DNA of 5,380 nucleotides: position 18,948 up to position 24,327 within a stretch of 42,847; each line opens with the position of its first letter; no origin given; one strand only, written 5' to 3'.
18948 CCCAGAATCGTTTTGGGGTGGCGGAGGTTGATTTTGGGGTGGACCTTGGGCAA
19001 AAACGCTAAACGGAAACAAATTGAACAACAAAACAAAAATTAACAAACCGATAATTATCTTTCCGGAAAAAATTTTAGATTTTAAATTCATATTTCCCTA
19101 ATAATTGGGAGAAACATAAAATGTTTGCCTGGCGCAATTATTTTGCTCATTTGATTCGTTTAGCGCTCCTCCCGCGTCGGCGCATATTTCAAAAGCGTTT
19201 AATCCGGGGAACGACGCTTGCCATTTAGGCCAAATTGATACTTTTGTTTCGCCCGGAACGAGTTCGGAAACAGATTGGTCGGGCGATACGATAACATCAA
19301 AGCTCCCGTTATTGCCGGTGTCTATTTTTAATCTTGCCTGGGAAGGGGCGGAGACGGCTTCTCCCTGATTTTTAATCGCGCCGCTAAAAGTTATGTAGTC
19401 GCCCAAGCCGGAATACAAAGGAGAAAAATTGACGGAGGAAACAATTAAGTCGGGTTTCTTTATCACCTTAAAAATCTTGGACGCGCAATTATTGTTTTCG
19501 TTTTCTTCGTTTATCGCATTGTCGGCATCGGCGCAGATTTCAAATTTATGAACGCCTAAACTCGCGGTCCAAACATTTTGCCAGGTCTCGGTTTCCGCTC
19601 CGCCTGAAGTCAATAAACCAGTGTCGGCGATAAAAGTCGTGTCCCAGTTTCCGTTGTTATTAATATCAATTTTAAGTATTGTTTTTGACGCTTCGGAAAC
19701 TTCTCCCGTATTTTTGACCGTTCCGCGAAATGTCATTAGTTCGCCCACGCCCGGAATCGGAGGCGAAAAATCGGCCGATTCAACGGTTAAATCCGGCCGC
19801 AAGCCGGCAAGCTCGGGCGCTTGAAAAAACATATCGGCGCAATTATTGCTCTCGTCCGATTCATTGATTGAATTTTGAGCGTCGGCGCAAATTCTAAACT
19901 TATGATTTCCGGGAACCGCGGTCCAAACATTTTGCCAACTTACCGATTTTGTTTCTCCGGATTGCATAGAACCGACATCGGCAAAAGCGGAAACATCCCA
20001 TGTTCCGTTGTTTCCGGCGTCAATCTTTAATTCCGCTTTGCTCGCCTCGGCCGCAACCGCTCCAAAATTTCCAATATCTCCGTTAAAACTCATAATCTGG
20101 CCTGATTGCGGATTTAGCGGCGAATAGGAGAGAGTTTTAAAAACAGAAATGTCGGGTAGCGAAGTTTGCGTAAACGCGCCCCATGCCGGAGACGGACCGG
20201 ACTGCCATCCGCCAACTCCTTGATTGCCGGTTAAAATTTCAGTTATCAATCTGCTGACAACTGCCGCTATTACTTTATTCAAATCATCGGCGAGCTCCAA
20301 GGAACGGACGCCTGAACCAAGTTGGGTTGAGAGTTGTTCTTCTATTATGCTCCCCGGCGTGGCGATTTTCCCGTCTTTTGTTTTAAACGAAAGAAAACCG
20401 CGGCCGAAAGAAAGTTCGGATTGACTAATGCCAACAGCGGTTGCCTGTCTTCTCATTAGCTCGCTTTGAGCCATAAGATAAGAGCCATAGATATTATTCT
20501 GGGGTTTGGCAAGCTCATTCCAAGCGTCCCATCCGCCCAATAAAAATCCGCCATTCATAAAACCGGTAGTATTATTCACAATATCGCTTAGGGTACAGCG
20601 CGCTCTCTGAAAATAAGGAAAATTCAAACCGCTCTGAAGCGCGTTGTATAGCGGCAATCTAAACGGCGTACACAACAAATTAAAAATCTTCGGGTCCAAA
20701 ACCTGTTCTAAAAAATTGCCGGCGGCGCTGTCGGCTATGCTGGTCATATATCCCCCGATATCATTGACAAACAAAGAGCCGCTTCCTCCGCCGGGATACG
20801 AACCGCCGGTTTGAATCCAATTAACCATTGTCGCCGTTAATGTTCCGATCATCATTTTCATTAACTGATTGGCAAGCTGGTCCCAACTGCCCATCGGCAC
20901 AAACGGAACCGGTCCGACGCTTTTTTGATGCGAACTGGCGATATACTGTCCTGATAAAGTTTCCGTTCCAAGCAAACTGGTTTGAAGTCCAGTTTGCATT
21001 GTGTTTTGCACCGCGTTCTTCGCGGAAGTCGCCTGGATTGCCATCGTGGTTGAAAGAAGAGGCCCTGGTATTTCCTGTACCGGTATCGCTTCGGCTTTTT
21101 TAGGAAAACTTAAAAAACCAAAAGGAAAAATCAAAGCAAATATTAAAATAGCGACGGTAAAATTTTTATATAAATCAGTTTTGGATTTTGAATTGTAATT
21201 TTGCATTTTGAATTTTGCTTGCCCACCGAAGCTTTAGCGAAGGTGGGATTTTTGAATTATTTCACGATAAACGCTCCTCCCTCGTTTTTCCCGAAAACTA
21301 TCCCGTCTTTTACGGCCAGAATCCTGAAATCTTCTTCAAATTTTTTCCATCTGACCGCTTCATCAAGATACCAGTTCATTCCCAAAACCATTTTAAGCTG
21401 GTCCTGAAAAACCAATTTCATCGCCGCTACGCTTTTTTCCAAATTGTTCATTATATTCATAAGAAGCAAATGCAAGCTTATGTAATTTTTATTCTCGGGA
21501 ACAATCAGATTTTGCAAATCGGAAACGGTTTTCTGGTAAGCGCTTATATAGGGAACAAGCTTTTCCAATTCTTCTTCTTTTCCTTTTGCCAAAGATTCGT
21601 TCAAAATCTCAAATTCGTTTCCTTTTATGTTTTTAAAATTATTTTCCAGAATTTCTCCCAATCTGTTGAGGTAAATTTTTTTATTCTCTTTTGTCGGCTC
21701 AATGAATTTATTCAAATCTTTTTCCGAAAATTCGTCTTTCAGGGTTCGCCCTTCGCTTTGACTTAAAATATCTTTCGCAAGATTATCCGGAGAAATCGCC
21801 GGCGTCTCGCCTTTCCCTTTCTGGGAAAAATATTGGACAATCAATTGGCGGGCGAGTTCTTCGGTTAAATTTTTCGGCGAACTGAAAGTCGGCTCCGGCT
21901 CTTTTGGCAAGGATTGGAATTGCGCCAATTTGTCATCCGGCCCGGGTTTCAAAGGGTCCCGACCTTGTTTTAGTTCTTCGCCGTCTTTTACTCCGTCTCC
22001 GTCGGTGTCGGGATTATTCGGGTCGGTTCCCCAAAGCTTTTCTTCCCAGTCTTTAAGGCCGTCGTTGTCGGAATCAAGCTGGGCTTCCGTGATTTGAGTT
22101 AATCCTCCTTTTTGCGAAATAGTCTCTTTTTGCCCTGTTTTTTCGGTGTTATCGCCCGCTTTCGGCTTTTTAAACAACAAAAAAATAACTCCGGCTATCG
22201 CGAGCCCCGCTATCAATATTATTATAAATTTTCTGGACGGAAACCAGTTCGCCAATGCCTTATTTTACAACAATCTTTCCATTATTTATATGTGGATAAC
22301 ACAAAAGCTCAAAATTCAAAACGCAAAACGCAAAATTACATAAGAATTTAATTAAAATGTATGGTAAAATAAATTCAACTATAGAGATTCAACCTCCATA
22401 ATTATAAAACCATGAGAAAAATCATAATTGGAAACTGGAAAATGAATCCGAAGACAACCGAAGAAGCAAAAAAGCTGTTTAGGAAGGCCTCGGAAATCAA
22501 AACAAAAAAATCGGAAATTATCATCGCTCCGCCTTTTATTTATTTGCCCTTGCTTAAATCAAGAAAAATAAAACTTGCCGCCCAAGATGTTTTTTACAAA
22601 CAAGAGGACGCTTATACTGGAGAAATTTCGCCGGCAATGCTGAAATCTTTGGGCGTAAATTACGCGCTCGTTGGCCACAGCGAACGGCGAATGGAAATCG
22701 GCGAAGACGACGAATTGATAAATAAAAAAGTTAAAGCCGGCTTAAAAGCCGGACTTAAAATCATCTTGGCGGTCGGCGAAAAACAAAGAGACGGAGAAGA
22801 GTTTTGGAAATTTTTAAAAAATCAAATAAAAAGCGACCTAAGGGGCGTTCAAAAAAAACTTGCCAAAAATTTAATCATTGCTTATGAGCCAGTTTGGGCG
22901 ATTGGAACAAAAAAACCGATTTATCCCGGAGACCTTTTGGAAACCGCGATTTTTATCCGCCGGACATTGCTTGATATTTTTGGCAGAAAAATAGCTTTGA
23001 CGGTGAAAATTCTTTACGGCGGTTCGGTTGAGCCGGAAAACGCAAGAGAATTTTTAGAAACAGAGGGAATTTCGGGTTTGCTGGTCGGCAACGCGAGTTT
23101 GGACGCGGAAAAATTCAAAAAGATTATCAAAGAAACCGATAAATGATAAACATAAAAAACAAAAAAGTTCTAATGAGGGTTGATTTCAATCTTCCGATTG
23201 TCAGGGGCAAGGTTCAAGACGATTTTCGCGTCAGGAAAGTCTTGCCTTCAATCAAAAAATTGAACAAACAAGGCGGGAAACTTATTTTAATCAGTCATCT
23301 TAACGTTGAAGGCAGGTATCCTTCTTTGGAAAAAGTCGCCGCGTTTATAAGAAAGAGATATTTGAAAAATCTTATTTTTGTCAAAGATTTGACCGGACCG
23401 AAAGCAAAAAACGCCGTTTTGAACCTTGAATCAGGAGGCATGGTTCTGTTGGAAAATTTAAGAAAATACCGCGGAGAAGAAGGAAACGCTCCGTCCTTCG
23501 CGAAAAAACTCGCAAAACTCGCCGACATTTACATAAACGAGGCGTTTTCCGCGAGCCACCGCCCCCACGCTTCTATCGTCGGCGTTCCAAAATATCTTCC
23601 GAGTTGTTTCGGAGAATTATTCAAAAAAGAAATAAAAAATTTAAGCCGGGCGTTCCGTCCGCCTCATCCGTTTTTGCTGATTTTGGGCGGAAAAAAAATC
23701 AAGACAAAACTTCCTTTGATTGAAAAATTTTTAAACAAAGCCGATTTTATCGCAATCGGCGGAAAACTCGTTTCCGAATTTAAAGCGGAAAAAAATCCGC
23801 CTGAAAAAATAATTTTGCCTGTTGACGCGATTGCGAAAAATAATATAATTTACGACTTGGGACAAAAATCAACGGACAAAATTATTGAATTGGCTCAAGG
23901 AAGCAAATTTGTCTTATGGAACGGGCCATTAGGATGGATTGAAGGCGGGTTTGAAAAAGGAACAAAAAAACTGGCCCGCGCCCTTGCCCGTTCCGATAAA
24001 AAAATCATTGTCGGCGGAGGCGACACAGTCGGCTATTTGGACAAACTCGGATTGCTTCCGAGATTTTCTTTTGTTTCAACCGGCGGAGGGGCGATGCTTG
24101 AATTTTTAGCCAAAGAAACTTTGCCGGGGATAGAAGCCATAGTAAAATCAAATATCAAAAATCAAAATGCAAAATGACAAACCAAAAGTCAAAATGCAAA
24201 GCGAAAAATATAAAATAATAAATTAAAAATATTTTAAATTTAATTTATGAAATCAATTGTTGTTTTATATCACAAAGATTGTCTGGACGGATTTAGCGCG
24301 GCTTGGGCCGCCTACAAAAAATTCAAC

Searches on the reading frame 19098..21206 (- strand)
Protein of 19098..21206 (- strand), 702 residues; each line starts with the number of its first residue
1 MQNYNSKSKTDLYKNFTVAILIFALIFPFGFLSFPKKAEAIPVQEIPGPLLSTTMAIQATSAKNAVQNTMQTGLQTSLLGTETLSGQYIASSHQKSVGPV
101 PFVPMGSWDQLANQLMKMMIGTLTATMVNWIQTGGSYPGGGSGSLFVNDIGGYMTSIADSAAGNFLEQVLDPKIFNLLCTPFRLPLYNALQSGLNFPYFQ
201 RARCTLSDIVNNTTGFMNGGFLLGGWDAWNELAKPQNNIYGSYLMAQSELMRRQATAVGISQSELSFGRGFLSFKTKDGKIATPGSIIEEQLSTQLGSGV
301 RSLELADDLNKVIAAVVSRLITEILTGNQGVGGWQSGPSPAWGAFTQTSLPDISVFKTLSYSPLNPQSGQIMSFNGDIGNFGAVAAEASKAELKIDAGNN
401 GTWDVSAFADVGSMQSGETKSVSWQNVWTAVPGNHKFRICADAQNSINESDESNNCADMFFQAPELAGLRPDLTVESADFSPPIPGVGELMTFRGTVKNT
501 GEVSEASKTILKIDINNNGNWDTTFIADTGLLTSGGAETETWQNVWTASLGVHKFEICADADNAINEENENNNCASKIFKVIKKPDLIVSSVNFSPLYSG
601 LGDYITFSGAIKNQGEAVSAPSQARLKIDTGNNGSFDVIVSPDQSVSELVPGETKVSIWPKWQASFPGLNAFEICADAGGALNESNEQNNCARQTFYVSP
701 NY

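Call 19: search_protein_families(library=pfam, proteins=[window:19098-21206:-], max_evalue=0.0001)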
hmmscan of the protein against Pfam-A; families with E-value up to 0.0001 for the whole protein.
window:19098-21206:- (702 aa): 1 family
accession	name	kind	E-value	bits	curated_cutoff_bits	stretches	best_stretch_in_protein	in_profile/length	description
PF07705.17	CARDB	-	1.3e-41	141.3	22.7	3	351-457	2-99/101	CARDB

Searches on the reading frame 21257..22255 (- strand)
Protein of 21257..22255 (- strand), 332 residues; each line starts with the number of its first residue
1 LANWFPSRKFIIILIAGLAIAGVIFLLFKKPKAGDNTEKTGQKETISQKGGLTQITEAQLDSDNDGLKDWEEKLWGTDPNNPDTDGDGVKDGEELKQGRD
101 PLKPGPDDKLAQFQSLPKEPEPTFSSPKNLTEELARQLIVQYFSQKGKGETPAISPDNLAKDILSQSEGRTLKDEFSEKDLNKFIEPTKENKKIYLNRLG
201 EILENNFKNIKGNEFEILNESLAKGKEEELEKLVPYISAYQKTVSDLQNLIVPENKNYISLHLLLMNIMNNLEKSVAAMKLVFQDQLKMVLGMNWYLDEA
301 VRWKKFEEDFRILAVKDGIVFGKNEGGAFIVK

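Call 19: search_protein_families(library=pfam, proteins=[window:21257-22255:-], max_evalue=0.0001)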
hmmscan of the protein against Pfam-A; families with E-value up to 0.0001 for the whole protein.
window:21257-22255:- (332 aa): 1 family
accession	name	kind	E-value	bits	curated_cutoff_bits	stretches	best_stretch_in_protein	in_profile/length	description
PF18884.5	TSP3_bac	-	2.8e-14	53.1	25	2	61-82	1-22/22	Bacterial TSP3 repeat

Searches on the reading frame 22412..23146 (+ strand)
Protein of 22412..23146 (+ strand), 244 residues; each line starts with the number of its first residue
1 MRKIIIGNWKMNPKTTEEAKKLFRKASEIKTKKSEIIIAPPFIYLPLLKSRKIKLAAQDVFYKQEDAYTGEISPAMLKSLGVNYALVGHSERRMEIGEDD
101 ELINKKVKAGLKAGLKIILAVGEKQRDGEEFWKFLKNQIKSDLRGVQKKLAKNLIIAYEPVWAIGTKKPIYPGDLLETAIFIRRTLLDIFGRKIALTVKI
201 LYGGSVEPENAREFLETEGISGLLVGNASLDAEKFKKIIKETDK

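Call 19: search_protein_families(library=pfam, proteins=[window:22412-23146:+], max_evalue=0.0001)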
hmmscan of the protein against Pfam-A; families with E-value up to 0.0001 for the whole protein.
window:22412-23146:+ (244 aa): 1 family
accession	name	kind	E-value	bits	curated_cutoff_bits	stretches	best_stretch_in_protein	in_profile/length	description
PF00121.24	TIM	-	8.1e-75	251.9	20.1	1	3-241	1-244/245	Triosephosphate isomerase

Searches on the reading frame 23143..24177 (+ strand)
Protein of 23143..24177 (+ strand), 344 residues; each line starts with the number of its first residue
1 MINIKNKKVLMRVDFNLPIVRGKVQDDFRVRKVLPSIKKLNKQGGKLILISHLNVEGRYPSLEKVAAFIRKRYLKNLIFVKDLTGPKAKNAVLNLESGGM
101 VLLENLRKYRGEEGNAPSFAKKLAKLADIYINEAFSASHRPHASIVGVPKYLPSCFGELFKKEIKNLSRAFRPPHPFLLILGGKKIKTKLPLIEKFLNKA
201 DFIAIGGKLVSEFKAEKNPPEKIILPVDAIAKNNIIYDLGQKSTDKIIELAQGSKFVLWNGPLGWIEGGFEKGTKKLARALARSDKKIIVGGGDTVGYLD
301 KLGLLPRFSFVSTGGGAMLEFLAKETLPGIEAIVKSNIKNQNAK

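Call 19: search_protein_families(library=pfam, proteins=[window:23143-24177:+], max_evalue=0.0001)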
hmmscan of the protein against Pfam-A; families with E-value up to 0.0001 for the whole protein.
window:23143-24177:+ (344 aa): 1 family
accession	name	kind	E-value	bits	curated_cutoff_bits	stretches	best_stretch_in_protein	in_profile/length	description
PF00162.24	PGK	-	1.6e-95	320.7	27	2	2-216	4-223/379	Phosphoglycerate kinase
